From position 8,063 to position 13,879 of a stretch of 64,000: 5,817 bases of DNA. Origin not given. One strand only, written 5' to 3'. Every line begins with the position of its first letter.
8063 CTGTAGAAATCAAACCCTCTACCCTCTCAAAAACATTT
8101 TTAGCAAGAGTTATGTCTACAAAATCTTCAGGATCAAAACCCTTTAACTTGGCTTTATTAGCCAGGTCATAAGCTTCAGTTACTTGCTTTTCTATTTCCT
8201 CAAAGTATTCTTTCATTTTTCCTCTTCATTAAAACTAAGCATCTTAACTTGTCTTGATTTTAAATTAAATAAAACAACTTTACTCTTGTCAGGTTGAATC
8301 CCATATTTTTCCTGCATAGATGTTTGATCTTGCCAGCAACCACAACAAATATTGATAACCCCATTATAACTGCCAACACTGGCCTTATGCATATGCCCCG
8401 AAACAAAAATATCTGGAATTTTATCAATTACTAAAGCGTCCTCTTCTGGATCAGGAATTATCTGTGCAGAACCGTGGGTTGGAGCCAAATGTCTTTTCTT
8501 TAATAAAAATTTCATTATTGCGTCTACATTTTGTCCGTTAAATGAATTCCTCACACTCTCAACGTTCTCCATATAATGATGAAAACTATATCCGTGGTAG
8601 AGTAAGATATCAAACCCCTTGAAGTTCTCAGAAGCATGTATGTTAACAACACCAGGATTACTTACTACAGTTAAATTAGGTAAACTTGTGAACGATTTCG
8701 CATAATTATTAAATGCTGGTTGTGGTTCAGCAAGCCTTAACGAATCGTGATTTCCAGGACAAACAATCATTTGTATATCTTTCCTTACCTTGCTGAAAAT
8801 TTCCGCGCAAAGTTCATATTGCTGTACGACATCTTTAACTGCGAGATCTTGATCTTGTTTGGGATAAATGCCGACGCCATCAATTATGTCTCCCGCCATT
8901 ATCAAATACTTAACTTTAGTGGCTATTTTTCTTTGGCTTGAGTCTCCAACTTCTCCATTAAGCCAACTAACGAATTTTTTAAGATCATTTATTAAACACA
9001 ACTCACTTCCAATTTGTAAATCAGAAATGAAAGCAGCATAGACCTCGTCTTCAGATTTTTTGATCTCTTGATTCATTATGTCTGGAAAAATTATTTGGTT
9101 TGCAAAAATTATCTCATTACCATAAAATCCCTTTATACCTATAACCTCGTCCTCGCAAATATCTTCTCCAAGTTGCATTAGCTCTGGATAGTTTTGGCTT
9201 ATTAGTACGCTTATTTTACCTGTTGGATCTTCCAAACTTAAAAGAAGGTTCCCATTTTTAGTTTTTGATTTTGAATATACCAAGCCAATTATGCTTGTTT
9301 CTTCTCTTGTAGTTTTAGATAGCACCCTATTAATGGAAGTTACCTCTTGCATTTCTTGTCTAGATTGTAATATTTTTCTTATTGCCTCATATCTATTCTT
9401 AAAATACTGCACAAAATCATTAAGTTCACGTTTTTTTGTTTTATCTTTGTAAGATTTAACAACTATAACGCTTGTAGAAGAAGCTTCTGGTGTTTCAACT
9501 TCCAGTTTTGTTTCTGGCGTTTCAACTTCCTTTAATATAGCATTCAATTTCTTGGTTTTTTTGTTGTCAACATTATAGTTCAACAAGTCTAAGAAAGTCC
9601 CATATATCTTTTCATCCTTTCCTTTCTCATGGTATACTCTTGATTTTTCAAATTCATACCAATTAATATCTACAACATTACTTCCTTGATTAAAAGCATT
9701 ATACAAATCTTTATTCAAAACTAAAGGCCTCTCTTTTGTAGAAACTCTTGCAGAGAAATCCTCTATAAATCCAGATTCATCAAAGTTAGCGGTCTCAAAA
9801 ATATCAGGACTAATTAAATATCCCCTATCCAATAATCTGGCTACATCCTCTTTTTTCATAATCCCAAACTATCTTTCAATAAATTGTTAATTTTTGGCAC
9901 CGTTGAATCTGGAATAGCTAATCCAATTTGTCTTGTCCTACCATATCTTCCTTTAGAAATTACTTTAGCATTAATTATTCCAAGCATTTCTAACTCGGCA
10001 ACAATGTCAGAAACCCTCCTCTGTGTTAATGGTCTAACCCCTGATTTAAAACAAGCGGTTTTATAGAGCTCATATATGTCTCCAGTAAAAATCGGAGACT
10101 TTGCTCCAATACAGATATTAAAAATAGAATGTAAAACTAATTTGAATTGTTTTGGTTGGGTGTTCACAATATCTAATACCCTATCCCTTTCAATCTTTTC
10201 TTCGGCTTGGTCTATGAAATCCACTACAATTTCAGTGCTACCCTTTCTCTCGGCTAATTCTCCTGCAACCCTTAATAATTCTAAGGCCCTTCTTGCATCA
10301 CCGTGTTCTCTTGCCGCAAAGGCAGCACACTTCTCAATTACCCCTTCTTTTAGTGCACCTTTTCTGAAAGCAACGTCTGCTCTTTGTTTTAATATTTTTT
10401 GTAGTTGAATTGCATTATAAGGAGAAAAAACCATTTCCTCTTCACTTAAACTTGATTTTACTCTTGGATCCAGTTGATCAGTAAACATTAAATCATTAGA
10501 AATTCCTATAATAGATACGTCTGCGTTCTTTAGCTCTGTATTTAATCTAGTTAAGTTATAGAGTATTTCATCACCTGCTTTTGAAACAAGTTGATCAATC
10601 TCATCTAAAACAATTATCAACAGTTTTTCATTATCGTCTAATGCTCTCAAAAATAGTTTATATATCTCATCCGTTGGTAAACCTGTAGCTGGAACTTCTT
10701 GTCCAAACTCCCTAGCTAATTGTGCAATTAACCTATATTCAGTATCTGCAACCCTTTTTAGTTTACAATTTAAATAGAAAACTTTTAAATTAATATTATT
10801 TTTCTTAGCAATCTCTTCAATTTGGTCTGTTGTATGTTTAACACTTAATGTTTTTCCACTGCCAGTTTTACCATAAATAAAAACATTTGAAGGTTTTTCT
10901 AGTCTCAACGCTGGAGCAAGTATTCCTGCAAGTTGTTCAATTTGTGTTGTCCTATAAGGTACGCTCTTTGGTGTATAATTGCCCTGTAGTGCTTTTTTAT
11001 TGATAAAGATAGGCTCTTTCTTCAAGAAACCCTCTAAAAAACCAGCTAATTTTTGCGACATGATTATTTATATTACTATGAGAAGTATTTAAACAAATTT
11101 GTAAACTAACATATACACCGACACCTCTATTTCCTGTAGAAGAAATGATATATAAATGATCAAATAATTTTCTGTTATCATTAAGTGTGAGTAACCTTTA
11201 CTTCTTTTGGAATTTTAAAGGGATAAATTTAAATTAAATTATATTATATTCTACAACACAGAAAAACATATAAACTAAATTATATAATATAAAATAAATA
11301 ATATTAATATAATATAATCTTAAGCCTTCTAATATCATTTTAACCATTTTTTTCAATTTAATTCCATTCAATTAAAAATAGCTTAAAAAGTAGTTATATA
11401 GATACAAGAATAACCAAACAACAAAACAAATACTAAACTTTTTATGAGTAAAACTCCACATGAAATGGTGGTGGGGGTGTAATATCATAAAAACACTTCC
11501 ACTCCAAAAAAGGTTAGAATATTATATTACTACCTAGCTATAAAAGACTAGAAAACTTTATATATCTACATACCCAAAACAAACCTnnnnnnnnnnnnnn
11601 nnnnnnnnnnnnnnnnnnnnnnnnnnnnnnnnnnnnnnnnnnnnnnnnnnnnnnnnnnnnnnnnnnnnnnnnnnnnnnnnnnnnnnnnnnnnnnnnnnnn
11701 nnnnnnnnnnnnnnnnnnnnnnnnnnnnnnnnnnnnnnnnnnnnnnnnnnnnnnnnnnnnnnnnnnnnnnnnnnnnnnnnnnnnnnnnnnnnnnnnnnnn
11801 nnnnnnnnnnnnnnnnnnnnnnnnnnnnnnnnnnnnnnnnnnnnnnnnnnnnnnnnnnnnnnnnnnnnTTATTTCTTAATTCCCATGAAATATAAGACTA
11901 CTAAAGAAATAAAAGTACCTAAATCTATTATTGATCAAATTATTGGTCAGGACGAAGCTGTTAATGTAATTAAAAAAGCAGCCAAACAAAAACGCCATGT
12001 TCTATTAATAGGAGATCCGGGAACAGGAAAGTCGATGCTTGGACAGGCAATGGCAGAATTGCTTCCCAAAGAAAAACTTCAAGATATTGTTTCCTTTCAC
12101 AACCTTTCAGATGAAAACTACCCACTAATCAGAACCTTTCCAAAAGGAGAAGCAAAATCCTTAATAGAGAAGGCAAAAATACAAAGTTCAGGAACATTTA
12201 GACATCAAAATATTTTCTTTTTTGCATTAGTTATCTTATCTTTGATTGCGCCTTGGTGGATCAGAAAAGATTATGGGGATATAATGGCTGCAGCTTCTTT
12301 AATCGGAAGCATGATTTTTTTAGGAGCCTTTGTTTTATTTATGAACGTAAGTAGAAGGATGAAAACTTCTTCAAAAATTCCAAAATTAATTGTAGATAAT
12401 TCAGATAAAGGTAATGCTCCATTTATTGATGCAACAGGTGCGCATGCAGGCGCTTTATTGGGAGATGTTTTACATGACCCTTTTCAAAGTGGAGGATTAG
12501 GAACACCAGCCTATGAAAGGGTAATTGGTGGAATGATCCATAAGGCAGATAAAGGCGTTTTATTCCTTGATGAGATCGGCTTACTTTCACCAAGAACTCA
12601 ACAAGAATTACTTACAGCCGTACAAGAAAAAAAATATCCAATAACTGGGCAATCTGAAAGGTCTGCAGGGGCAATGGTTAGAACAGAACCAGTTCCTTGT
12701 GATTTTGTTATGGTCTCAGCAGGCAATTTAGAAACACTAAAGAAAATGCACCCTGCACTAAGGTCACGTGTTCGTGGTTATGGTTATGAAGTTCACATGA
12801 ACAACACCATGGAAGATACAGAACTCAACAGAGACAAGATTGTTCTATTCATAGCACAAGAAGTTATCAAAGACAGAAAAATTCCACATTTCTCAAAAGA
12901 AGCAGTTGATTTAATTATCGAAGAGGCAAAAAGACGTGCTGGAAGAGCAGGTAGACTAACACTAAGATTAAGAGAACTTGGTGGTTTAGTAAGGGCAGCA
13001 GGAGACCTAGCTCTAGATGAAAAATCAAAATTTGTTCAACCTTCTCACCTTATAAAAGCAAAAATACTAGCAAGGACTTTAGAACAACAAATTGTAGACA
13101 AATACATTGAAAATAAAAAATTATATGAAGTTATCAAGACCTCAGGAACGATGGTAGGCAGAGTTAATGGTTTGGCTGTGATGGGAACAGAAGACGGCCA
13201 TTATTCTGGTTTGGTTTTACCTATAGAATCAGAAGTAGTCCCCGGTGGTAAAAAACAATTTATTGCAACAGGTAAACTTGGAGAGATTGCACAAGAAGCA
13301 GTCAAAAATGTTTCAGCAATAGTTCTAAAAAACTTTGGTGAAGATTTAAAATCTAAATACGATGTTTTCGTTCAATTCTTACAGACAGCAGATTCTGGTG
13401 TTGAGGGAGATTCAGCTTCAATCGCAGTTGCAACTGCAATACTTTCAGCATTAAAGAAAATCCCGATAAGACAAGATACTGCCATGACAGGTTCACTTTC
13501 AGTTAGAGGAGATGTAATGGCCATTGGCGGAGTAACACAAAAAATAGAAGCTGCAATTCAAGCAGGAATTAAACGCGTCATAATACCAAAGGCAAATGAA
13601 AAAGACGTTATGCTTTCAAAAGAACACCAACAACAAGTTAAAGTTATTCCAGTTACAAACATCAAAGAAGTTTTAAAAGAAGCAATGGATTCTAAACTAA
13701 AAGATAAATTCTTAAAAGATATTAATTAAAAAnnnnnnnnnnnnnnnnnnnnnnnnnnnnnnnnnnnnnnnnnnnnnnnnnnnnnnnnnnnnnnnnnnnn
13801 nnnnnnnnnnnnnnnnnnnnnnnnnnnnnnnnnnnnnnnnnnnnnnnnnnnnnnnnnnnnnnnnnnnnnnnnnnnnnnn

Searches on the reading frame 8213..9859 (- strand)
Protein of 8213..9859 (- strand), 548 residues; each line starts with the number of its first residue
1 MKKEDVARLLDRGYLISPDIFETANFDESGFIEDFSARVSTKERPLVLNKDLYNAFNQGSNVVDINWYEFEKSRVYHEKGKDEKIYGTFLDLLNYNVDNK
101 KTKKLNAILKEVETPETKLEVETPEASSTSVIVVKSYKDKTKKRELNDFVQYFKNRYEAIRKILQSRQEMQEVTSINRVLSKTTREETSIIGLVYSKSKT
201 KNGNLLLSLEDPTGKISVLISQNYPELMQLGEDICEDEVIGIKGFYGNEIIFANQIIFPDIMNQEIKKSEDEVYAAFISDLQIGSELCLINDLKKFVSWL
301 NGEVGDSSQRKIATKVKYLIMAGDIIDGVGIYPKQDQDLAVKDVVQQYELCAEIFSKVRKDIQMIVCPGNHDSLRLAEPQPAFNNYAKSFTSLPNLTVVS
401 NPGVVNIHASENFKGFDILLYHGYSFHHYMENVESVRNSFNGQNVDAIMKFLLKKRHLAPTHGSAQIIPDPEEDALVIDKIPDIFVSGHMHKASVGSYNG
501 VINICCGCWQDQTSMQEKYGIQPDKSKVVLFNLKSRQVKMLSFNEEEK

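Call 38: search_protein_families(library=pfam, proteins=[window:8213-9859:-], max_evalue=0.001)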
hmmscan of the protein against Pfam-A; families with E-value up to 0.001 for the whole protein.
window:8213-9859:- (548 aa): 4 families
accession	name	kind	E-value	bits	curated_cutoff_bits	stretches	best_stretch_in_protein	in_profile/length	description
PF04042.21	DNA_pol_E_B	-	1.6e-15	57.6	29.1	1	276-490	2-204/210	DNA polymerase alpha/epsilon subunit B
PF00149.33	Metallophos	-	2.7e-10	41.4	21.5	1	276-492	4-190/191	Calcineurin-like phosphoesterase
PF12850.12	Metallophos_2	-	1.7e-05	25.3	27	0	353-513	40-139/154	Calcineurin-like phosphoesterase superfamily domain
PF01336.31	tRNA_anti-codon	-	0.00081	19.7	27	0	189-244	2-55/75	OB-fold nucleic acid binding domain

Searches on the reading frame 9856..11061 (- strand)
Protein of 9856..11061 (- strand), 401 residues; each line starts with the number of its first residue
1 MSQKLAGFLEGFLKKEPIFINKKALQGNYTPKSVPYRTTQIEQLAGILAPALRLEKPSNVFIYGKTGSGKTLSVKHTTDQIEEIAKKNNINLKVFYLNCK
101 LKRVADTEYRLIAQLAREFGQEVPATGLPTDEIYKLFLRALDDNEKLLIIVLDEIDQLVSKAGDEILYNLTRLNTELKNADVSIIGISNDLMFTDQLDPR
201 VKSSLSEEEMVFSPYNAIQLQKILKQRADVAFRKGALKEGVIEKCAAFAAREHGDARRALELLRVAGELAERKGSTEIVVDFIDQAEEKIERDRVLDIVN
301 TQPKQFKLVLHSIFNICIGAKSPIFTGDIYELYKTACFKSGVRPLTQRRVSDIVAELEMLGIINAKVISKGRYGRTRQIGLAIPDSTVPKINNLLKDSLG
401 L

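Call 38: search_protein_families(library=pfam, proteins=[window:9856-11061:-], max_evalue=0.001)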
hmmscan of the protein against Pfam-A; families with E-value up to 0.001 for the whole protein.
window:9856-11061:- (401 aa): 11 families
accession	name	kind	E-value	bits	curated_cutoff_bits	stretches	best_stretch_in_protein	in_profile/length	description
PF22703.2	Cdc6_lid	-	1.6e-25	89.2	27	1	222-288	2-68/68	Cdc6 AAA+ ATPase-type lid domain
PF09079.17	Cdc6_C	-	1.6e-24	86.1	25.1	1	298-388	2-93/96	CDC6, C terminal winged helix domain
PF13191.12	AAA_16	-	4.7e-11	43.9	32.6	1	34-175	2-160/167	AAA ATPase domain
PF13401.12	AAA_22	-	1.1e-10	42.4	27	1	57-185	5-121/130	AAA domain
PF01637.24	ATPase_2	-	5.1e-07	30.2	33.2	1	52-176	15-141/225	ATPase domain predominantly from Archaea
PF00004.35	AAA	-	5.4e-07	30.6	21.2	1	61-202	2-119/131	ATPase family associated with various cellular activities (AAA)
PF05621.17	TniB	-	8.4e-06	25.8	22.4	1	42-182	21-158/189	Bacterial TniB protein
PF05729.18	NACHT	-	3.1e-05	24.3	26.7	1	60-164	3-99/167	NACHT domain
PF24883.2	NPHP3_N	-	5.8e-05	23.8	24.8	0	58-158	23-136/164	Nephrocystin 3, N-terminal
PF22606.2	Cdc6-ORC-like_ATPase_lid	-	0.00014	22.2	27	1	215-271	1-57/60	Cdc6/ORC-like, ATPase lid domain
PF00270.35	DEAD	-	0.00014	22.1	26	0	56-73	13-30/167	DEAD/DEAH box helicase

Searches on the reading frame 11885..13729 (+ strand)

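Call 38: search_protein_families(library=pfam, proteins=[window:11885-13729:+], max_evalue=0.001)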
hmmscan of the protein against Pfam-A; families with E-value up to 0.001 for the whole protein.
window:11885-13729:+ (614 aa): 17 families
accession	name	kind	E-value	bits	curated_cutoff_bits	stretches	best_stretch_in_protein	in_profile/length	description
PF05362.19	Lon_C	-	5.3e-34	118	21.1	1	401-601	4-203/205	Lon protease (S16) C-terminal proteolytic domain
PF00158.32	Sigma54_activat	-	1.7e-15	57.6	20.2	1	169-259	42-130/168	Sigma-54 interaction domain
PF01078.27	Mg_chelatase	-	4.9e-13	49.4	20.3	1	17-70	3-56/207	Magnesium chelatase, subunit ChlI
PF07728.20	AAA_5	-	6.8e-11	42.8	22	1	38-63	1-27/139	AAA domain (dynein-related subfamily)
PF13541.12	ChlI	-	8.8e-11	42.2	27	1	454-571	7-121/121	Subunit ChlI of Mg-chelatase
PF20436.4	LonB_AAA-LID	-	6.9e-07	29.6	22.4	1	335-392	1-58/65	Archaeal LonB, AAA+ ATPase LID domain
PF20030.5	bpMoxR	-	1.4e-06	28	27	1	11-62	6-57/205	MoxR domain in the MoxR-vWA-beta-propeller ternary systems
PF14532.12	Sigma54_activ_2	-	1.8e-06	28.7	25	0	28-78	13-61/138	Sigma-54 interaction domain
PF00493.29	MCM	-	2.6e-06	27.1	23.3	0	11-64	32-85/224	MCM P-loop domain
PF00004.35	AAA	-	5.9e-06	27.2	21.2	0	39-60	1-22/131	ATPase family associated with various cellular activities (AAA)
PF13401.12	AAA_22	-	3.7e-05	24.5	27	1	35-93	4-50/130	AAA domain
PF12775.13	AAA_7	-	5.6e-05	23.2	25.8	1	28-67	25-64/181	P-loop containing dynein motor region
PF05496.18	RuvB_N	-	0.00011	22.5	27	0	17-59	7-56/159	Holliday junction DNA helicase RuvB P-loop domain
PF13654.12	AAA_32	-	0.00025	21.5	21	1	178-284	3-111/133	LonB-like, AAA domain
PF13191.12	AAA_16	-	0.00026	22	32.6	0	30-63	17-51/167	AAA ATPase domain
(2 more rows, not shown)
